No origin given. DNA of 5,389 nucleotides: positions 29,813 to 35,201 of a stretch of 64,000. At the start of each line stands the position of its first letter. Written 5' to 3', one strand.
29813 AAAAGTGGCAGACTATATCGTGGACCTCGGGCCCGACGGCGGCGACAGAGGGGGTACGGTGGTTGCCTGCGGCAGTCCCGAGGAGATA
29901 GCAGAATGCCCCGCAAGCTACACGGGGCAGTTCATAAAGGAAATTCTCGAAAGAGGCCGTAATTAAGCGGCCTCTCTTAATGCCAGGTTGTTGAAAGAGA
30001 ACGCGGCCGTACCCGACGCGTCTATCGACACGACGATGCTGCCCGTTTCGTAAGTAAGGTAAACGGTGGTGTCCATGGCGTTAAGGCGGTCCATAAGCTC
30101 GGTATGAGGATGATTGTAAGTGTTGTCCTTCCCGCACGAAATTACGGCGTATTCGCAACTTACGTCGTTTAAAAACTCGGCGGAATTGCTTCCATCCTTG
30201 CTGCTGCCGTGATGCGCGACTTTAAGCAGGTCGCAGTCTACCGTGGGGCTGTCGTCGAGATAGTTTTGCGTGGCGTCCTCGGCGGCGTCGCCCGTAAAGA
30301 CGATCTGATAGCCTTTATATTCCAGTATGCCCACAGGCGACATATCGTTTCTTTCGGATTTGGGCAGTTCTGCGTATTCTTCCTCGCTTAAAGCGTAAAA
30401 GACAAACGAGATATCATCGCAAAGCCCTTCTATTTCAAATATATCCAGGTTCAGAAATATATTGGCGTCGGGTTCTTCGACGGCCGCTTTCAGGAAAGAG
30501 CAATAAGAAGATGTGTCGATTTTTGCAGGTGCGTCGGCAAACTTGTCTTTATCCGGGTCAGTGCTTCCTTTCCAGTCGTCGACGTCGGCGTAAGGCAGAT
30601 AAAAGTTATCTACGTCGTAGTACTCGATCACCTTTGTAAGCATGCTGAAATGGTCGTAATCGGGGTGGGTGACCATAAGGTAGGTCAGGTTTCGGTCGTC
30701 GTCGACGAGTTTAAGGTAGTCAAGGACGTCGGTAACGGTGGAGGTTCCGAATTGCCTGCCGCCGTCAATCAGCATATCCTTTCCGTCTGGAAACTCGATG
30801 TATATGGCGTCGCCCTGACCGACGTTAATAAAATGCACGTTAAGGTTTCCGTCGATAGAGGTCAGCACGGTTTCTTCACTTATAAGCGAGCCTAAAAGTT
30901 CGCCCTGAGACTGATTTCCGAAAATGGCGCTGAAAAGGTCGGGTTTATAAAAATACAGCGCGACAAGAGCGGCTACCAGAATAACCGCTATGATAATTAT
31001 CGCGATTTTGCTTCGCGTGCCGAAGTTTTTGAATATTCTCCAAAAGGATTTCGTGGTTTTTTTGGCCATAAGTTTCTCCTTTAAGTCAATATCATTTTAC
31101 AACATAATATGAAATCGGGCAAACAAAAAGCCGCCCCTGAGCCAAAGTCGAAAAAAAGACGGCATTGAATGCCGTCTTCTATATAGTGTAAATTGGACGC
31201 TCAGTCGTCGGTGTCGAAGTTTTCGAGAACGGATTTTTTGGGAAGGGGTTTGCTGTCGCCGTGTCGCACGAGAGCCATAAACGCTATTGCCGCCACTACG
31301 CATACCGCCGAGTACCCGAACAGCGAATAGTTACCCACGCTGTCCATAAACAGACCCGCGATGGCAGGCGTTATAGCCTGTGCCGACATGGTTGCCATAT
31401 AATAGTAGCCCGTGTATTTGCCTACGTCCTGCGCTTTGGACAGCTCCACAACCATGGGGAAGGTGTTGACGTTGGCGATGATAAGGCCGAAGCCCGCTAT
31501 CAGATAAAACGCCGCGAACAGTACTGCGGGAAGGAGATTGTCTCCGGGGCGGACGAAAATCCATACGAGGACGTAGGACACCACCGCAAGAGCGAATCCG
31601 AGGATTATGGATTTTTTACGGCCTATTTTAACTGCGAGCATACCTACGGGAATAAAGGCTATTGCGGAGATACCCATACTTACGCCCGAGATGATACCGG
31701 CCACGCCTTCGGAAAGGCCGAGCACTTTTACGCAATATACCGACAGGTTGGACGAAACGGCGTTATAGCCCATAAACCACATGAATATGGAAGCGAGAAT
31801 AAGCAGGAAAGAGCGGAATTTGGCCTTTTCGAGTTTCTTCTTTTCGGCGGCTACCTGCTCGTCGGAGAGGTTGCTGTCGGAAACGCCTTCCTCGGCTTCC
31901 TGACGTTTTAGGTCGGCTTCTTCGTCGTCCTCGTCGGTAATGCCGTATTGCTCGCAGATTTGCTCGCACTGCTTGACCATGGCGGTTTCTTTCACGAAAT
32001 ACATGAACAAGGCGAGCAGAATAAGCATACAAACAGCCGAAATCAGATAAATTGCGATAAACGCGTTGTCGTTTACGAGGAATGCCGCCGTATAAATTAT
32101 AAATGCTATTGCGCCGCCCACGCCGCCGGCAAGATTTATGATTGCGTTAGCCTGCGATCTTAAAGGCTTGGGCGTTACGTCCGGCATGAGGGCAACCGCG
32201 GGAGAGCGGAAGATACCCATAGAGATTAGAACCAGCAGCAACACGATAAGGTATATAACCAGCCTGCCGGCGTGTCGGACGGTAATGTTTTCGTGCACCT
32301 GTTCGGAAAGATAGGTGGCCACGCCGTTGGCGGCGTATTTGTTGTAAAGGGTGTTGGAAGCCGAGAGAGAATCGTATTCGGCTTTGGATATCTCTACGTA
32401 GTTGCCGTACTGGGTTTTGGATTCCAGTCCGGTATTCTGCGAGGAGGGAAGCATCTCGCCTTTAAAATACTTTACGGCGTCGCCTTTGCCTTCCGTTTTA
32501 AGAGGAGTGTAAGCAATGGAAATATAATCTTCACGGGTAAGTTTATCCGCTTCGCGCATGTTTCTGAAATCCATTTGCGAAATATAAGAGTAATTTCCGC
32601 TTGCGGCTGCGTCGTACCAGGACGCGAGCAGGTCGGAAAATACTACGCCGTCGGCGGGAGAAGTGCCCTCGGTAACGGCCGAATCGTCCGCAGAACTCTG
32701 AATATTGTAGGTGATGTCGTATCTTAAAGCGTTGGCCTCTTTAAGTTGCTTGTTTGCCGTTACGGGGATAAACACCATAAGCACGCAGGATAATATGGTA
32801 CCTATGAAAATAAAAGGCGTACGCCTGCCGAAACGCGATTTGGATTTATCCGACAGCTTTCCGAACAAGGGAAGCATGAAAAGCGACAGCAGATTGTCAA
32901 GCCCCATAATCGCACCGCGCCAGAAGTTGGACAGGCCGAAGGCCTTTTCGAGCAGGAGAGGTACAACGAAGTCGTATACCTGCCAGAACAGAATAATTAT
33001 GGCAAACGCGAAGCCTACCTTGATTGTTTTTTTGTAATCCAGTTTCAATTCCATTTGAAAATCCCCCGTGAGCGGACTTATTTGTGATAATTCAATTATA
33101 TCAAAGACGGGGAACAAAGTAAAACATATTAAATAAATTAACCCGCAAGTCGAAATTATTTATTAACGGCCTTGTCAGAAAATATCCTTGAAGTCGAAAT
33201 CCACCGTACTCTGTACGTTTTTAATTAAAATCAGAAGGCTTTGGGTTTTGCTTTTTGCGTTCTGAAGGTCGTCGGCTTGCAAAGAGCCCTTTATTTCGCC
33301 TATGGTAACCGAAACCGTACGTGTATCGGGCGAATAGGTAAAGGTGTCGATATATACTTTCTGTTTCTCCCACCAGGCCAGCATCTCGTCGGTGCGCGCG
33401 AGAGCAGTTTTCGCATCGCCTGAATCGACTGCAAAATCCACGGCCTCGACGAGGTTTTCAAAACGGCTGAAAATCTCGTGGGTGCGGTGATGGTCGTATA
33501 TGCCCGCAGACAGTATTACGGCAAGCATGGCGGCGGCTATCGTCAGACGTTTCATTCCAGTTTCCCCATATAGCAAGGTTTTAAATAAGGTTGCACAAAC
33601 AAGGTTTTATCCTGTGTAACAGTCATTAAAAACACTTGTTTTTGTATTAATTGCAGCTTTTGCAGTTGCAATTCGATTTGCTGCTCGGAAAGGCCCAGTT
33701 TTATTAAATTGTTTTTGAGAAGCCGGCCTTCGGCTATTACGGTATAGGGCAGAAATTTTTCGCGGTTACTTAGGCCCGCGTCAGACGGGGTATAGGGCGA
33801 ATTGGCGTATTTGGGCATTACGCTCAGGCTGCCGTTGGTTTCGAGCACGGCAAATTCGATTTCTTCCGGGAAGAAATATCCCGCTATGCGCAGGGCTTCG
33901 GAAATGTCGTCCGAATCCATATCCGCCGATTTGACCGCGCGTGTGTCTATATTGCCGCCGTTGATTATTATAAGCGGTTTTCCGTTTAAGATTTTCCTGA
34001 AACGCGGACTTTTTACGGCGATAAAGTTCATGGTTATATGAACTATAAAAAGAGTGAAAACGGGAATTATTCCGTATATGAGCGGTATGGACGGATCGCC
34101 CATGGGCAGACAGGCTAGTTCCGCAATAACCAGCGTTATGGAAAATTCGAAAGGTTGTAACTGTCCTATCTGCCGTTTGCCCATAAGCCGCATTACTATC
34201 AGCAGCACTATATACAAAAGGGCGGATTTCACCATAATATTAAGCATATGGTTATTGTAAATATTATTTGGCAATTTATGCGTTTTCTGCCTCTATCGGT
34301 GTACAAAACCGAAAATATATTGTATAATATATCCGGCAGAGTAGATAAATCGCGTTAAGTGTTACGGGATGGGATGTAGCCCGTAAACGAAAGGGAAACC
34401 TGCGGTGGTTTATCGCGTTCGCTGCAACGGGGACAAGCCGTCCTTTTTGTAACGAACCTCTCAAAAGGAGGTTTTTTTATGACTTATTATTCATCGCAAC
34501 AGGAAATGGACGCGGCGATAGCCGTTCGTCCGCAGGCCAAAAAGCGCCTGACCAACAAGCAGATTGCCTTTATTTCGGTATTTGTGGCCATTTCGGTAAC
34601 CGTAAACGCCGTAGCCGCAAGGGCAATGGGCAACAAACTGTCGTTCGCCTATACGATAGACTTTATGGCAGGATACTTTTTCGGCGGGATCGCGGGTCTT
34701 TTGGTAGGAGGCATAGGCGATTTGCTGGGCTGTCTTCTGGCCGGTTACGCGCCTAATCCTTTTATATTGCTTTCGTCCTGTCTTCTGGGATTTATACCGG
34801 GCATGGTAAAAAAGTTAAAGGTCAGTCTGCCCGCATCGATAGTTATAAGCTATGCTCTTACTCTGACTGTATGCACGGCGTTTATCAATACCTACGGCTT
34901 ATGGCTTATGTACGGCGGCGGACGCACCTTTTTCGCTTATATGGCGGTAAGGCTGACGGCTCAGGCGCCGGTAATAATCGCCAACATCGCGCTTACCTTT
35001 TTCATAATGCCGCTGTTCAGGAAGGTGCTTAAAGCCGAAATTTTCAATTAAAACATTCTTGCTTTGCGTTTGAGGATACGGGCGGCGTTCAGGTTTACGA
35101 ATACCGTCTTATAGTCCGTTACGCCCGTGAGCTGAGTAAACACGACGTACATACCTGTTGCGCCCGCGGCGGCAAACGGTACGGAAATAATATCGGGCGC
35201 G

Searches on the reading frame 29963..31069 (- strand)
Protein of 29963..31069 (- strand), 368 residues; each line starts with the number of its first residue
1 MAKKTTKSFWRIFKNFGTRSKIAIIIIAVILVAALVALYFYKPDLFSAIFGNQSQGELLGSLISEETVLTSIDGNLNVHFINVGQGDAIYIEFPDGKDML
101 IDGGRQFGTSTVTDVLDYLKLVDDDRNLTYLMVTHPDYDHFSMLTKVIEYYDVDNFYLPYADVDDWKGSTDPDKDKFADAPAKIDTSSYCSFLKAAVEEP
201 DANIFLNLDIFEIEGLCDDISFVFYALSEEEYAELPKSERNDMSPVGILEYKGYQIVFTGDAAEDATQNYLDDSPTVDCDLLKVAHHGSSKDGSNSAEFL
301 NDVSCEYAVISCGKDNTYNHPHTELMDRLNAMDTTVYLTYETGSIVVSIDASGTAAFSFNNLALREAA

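Call 44: search_protein_families(library=pfam, proteins=[window:29963-31069:-], max_evalue=0.001)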
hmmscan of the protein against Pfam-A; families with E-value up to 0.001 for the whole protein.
window:29963-31069:- (368 aa): 1 family
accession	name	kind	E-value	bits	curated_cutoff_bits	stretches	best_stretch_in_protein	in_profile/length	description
PF00753.33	Lactamase_B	-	2.8e-09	37.7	22.7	1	82-175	2-91/196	Metallo-beta-lactamase superfamily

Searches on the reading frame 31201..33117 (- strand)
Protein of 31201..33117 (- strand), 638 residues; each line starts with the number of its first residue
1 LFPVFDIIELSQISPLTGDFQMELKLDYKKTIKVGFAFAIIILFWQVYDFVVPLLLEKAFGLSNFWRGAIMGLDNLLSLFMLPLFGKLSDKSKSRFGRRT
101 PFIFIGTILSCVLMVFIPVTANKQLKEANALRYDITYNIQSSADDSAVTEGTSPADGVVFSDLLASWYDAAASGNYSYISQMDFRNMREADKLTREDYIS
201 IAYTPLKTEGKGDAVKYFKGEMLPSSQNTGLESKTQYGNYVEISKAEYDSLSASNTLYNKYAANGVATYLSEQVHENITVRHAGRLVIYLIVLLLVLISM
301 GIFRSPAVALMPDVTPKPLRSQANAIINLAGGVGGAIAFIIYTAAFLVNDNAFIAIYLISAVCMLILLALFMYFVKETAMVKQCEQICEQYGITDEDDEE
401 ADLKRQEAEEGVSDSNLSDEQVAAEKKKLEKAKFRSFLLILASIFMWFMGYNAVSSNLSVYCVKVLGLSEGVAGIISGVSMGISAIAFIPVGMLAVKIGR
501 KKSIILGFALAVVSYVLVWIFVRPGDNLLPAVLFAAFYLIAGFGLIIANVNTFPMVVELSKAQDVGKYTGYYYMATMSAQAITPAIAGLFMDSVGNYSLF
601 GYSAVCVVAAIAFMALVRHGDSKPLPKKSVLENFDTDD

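Call 44: search_protein_families(library=pfam, proteins=[window:31201-33117:-], max_evalue=0.001)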
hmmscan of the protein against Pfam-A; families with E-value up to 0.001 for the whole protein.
window:31201-33117:- (638 aa): 5 families
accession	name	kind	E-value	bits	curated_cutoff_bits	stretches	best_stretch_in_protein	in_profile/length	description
PF07690.21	MFS_1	-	4.9e-44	151.1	33.4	3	290-551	87-316/347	Major Facilitator Superfamily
PF13347.12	MFS_2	-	5.5e-15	55.3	27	2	42-117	10-85/427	MFS/sugar transport protein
PF00083.30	Sugar_tr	-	9.3e-15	54.9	22.3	1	288-615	104-434/452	Sugar (and other) transporter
PF03209.21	PUCC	-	1.4e-06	28.1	21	0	269-614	72-387/401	PUCC protein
PF05977.19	MFS_3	-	8.2e-05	21.7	27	1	489-632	63-205/524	Transmembrane secretion effector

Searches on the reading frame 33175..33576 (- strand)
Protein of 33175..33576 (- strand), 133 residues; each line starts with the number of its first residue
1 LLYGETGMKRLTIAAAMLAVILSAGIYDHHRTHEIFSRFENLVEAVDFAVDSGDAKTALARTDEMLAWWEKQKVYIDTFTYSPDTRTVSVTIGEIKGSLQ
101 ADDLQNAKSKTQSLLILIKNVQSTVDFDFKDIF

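Call 44: search_protein_families(library=pfam, proteins=[window:33175-33576:-], max_evalue=0.001)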
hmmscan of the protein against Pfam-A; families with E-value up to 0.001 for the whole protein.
window:33175-33576:- (133 aa): 1 family
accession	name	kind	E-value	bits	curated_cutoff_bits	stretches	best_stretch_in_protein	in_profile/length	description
PF14276.11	DUF4363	-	3e-06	27.6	27.5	1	30-132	5-107/107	Domain of unknown function (DUF4363)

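Call 58: search_protein_families(library=ncbifam, proteins=[window:33175-33576:-], max_evalue=0.001)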
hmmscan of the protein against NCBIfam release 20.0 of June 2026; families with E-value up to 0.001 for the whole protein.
window:33175-33576:- (133 aa): 0 families

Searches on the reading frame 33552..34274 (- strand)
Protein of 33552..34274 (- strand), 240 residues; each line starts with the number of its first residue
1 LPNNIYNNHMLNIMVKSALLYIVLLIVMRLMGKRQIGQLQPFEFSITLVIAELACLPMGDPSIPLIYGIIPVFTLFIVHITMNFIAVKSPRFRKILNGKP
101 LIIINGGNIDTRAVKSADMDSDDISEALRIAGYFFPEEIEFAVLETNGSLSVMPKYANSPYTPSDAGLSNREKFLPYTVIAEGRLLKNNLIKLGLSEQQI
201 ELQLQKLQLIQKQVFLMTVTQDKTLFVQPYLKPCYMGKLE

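Call 44: search_protein_families(library=pfam, proteins=[window:33552-34274:-], max_evalue=0.001)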
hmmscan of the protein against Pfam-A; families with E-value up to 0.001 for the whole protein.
window:33552-34274:- (240 aa): 1 family
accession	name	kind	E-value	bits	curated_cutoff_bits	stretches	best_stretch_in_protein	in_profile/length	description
PF04239.17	DUF421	-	3e-31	108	23.6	1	88-219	2-128/129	YetF C-terminal domain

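Call 58: search_protein_families(library=ncbifam, proteins=[window:33552-34274:-], max_evalue=0.001)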
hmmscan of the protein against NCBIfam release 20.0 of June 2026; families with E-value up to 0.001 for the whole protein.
window:33552-34274:- (240 aa): 0 families

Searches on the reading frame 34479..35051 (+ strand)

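Call 44: search_protein_families(library=pfam, proteins=[window:34479-35051:+], max_evalue=0.001)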
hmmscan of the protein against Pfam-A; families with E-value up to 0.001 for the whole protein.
window:34479-35051:+ (190 aa): 2 families
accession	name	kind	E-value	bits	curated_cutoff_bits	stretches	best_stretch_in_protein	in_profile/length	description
PF07155.17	ECF-ribofla_trS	-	1.9e-08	35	26.7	1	25-171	3-154/172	ECF-type riboflavin transporter, S component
PF12822.12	ECF_trnsprt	-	2.6e-07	31.2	30.7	1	27-176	1-168/169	ECF transporter, substrate-specific component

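Call 58: search_protein_families(library=ncbifam, proteins=[window:34479-35051:+], max_evalue=0.001)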
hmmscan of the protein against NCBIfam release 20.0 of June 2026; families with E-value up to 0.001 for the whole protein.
window:34479-35051:+ (190 aa): 4 families
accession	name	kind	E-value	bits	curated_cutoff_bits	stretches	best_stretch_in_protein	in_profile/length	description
TIGR04518.1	ECF_S_folT_fam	subfamily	6e-22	78.1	60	1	25-179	3-160/163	folate family ECF transporter S component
NF007178.0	PRK09609.1-3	equivalog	5.5e-07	29.3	483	1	22-110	2-96/311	hypothetical protein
NF010182.0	PRK13661.1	equivalog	0.00012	22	99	1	22-142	3-125/183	ECF-type riboflavin transporter substrate-binding protein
NF007179.0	PRK09609.1-4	equivalog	0.00021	21.1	630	1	22-111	25-120/335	hypothetical protein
